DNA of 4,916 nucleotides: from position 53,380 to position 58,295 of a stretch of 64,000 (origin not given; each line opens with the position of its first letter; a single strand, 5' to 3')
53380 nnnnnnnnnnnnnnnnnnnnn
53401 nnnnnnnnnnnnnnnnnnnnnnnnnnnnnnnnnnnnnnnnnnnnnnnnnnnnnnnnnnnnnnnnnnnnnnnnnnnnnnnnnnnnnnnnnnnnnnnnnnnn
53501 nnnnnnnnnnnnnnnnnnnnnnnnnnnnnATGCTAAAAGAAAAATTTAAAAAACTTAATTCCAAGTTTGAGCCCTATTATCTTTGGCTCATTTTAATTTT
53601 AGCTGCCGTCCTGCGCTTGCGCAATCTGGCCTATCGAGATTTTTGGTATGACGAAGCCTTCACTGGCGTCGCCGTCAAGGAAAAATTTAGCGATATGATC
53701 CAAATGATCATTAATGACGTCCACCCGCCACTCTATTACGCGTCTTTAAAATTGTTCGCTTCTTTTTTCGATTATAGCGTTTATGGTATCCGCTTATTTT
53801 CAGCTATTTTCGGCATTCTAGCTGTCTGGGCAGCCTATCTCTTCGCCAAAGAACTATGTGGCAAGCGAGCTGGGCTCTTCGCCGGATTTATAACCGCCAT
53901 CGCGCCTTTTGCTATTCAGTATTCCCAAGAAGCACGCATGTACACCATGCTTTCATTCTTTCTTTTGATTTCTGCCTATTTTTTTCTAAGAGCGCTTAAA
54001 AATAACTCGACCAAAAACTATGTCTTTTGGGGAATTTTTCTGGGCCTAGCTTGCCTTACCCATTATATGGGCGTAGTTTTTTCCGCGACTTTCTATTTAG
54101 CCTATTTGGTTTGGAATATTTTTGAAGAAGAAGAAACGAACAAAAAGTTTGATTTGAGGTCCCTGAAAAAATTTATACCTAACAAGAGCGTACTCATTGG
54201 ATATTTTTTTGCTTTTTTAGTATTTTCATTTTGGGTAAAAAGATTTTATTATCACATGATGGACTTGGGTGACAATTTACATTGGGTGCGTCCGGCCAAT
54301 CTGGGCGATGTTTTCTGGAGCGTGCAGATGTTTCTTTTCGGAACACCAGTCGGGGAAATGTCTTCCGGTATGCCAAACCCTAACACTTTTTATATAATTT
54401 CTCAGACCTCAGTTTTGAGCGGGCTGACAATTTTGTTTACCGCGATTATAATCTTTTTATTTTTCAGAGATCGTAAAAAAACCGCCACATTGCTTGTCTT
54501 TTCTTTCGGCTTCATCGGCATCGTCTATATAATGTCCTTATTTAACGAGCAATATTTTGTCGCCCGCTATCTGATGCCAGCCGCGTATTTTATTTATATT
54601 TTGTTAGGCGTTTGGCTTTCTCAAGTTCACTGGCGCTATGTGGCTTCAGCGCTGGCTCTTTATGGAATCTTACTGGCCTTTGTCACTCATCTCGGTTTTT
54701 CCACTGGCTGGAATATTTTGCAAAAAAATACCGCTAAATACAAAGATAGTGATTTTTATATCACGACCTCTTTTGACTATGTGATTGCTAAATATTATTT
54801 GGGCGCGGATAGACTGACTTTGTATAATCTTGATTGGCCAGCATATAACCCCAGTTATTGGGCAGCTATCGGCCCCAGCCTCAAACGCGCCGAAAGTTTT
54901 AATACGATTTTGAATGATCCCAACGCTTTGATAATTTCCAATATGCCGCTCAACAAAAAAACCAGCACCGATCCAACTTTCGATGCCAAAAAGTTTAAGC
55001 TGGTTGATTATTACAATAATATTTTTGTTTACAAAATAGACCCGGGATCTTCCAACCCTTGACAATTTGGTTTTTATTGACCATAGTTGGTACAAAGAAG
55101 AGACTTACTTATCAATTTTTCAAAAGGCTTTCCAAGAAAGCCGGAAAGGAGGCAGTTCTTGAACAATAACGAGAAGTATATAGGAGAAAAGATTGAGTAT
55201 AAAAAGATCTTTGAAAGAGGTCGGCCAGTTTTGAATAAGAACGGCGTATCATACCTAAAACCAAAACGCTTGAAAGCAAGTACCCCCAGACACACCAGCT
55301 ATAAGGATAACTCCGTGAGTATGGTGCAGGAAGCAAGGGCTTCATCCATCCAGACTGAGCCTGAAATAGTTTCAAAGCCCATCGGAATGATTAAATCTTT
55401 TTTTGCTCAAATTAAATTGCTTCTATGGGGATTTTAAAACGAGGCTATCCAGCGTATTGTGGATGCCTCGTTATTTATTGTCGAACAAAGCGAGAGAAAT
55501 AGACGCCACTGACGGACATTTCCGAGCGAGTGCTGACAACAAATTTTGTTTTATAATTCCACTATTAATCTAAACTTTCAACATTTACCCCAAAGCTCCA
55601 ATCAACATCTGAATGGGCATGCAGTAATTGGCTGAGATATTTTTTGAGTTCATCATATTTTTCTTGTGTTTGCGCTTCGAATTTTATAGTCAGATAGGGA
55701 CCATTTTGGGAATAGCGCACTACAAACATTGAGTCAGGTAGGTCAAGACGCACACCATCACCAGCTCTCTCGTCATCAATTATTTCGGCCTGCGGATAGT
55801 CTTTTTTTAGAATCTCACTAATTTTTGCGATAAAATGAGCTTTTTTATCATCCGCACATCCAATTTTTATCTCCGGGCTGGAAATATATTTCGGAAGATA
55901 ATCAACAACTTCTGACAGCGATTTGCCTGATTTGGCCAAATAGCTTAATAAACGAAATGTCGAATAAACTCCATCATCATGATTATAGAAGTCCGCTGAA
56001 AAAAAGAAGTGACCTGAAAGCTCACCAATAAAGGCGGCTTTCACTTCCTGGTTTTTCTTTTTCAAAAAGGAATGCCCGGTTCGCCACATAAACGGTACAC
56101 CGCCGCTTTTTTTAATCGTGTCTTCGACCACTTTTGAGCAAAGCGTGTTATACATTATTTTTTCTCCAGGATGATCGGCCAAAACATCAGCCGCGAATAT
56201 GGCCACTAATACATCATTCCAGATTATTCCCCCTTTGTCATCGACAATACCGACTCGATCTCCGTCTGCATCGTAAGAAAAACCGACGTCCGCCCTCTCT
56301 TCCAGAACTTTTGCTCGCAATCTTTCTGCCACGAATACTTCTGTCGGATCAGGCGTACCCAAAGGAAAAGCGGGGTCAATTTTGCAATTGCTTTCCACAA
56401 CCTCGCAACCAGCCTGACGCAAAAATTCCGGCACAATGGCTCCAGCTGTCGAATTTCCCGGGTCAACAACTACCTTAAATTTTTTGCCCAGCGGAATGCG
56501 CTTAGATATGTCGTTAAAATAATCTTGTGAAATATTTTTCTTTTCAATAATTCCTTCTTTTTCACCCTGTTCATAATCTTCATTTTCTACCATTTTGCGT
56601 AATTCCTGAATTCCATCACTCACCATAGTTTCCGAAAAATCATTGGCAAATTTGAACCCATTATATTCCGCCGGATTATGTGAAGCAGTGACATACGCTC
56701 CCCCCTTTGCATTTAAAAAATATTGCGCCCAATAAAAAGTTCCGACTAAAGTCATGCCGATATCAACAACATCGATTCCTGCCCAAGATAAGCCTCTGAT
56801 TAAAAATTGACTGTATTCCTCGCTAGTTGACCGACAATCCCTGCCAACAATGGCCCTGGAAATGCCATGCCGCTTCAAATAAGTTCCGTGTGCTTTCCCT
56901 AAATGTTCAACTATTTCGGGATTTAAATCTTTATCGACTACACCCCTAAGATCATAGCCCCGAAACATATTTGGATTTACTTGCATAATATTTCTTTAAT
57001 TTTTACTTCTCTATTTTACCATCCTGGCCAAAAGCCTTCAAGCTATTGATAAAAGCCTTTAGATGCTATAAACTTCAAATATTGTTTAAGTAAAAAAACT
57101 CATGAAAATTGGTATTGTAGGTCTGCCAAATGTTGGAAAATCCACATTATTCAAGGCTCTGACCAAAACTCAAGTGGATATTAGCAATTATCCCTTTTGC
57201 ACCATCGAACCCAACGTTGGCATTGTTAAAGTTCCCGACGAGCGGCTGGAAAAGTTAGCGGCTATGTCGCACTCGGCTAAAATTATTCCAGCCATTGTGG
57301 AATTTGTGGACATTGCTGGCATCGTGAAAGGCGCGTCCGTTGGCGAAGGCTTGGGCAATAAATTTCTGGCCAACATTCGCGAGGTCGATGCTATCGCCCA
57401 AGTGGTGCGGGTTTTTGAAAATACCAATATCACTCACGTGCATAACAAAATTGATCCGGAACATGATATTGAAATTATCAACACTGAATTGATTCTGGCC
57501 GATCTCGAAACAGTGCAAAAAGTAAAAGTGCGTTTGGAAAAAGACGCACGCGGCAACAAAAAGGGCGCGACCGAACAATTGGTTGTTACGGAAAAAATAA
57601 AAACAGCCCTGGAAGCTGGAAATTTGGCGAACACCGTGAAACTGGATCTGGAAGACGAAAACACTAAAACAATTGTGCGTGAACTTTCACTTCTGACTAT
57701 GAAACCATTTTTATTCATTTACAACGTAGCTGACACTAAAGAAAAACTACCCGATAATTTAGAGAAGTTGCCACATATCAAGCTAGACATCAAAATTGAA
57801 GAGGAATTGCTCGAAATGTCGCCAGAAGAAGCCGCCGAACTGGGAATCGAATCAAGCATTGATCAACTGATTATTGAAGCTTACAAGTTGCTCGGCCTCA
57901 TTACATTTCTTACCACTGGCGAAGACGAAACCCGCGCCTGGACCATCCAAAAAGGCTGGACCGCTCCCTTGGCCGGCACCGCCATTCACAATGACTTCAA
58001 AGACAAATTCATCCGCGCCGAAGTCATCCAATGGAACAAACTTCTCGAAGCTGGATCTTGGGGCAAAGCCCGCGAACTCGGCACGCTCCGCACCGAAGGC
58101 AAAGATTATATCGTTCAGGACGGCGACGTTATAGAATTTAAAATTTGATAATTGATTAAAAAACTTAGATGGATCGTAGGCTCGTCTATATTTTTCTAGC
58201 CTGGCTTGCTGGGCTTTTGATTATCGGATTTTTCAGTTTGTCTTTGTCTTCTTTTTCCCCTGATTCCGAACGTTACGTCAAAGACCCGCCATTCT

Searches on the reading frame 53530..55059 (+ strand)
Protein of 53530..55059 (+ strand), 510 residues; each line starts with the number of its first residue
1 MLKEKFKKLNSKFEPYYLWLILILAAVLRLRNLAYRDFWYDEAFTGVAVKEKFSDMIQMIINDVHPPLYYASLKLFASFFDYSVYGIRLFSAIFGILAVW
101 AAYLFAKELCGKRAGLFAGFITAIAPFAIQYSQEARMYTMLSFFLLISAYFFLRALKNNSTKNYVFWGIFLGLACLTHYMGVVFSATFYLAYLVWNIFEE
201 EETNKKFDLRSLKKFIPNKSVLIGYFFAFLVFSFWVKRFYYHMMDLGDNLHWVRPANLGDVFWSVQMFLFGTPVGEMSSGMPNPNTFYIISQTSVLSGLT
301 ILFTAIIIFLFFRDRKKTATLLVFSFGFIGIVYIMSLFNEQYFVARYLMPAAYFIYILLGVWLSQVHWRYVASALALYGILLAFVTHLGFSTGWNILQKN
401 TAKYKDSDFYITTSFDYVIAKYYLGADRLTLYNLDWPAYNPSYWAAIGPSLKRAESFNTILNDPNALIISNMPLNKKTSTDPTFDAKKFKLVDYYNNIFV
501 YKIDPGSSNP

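Call 6: search_protein_families(library=pfam, proteins=[window:53530-55059:+], max_evalue=0.001)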
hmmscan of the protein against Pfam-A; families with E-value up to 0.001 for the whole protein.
window:53530-55059:+ (510 aa): 2 families
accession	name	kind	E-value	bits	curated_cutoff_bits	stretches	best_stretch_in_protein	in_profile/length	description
PF13231.12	PMT_2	-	3.4e-21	76.6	26.1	1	65-197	2-133/160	Dolichyl-phosphate-mannose-protein mannosyltransferase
PF02366.24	PMT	-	8.5e-13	48.9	22.7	1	62-235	60-231/245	Dolichyl-phosphate-mannose-protein mannosyltransferase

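Call 39: search_protein_families(library=ncbifam, proteins=[window:53530-55059:+], max_evalue=0.001)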
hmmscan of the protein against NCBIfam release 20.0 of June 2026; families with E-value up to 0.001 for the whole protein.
window:53530-55059:+ (510 aa): 3 families
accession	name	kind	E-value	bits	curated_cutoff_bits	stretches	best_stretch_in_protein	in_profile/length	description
NF047440.1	LA3751_2_3_fam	subfamily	4.1e-10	39.1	200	1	65-407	81-399/460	LA_3751/LA_3752 family putative glycosyltransferase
TIGR03663.1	TIGR03663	subfamily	4e-09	36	126.25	1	19-243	5-226/435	flippase activity-associated protein Agl23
NF052499.1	MnslTaseMT1671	equivalog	1.5e-07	30.3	900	1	19-233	30-239/523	mannosyltransferase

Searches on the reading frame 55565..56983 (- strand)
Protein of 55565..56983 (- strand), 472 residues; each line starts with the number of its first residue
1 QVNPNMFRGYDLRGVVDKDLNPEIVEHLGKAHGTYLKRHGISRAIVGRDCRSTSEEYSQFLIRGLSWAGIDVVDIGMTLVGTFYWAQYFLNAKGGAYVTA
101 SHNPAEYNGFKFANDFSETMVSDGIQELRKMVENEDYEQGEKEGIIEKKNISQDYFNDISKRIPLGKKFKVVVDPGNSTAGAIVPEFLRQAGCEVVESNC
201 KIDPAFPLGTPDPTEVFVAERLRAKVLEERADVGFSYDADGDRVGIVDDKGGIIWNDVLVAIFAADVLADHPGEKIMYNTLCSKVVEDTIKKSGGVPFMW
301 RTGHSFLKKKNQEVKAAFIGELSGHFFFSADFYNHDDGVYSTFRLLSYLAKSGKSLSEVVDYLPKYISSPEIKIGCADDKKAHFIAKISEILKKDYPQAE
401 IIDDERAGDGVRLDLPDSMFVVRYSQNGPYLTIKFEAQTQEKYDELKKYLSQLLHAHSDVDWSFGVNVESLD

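Call 6: search_protein_families(library=pfam, proteins=[window:55565-56983:-], max_evalue=0.001)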
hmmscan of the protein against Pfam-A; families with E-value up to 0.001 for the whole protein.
window:55565-56983:- (472 aa): 4 families
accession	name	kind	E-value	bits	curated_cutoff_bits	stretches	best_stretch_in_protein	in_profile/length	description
PF02878.22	PGM_PMM_I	-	3.2e-29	101.8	22.5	1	6-137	3-136/138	Phosphoglucomutase/phosphomannomutase, alpha/beta/alpha domain I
PF02879.22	PGM_PMM_II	-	6.2e-23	81.7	29.3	1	154-251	2-103/103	Phosphoglucomutase/phosphomannomutase, alpha/beta/alpha domain II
PF02880.22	PGM_PMM_III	-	5.4e-20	72.1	20.7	1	257-365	3-114/115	Phosphoglucomutase/phosphomannomutase, alpha/beta/alpha domain III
PF00408.26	PGM_PMM_IV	-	0.00013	22.4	23.1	1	371-448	1-63/68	Phosphoglucomutase/phosphomannomutase, C-terminal domain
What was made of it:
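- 55565..56986 (-): PGM/PMM-superfamily hexose-phosphate mutase. It is the candidate for the mannose-6-P to mannose-1-P step. It is loosely linked and not in the same operon. All four PGM_PMM domains are present (call 6).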

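Call 30: search_protein_families(library=ncbifam, proteins=[window:55565-56983:-], max_evalue=0.00001)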
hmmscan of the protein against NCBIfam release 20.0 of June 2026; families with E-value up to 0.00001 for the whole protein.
window:55565-56983:- (472 aa): 6 families
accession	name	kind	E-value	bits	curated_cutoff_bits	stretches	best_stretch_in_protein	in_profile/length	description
NF046027.1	PhglucPhmanMutPgmG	equivalog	2.5e-109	366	600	1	2-455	5-451/460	phosphoglucomutase/phosphomannomutase PgmG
TIGR03990.1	Arch_GlmM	equivalog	4.6e-95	319.1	439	1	5-452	2-442/444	phosphoglucosamine mutase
NF007088.0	PRK09542.1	equivalog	3.7e-80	270.1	618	1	6-455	11-454/456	phosphomannomutase/phosphoglucomutase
NF011943.0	PRK15414.1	subfamily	1.8e-60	205.3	801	1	6-444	6-443/456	phosphomannomutase CpsG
TIGR01455.1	glmM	equivalog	2.2e-42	145.3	447.55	1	12-367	6-368/442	phosphoglucosamine mutase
NF005737.0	PRK07564.1-1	equivalog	2e-06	26.7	378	0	167-361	204-401/543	alpha-D-glucose phosphate-specific phosphoglucomutase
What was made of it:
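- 55565..56986 (-): NCBIfam PgmG scores 366 bits and Arch_GlmM 319 bits, both below their cut-offs (call 30).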

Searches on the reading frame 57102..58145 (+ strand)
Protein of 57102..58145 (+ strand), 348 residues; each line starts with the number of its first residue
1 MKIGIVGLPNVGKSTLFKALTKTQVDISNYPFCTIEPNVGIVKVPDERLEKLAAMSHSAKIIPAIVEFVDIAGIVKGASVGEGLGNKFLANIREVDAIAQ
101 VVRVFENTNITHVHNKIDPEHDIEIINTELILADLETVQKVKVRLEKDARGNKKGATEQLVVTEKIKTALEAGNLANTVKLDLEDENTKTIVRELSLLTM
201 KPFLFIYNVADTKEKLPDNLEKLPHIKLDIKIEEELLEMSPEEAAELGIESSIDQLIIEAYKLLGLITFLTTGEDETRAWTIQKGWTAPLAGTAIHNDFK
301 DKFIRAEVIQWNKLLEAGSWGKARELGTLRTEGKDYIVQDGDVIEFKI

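Call 6: search_protein_families(library=pfam, proteins=[window:57102-58145:+], max_evalue=0.001)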
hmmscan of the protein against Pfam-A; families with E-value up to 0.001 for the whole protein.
window:57102-58145:+ (348 aa): 3 families
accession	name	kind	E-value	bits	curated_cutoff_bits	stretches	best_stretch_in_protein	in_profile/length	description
PF06071.19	YchF-GTPase_C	-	5.8e-32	110.1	27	1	266-348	1-83/84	Protein of unknown function (DUF933)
PF01926.29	MMR_HSR1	-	2.4e-22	79.6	21.9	1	2-116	1-95/113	50S ribosome-binding GTPase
PF02421.24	FeoB_N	-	1.9e-09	37.7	27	1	2-48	2-48/156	Ferrous iron transport protein B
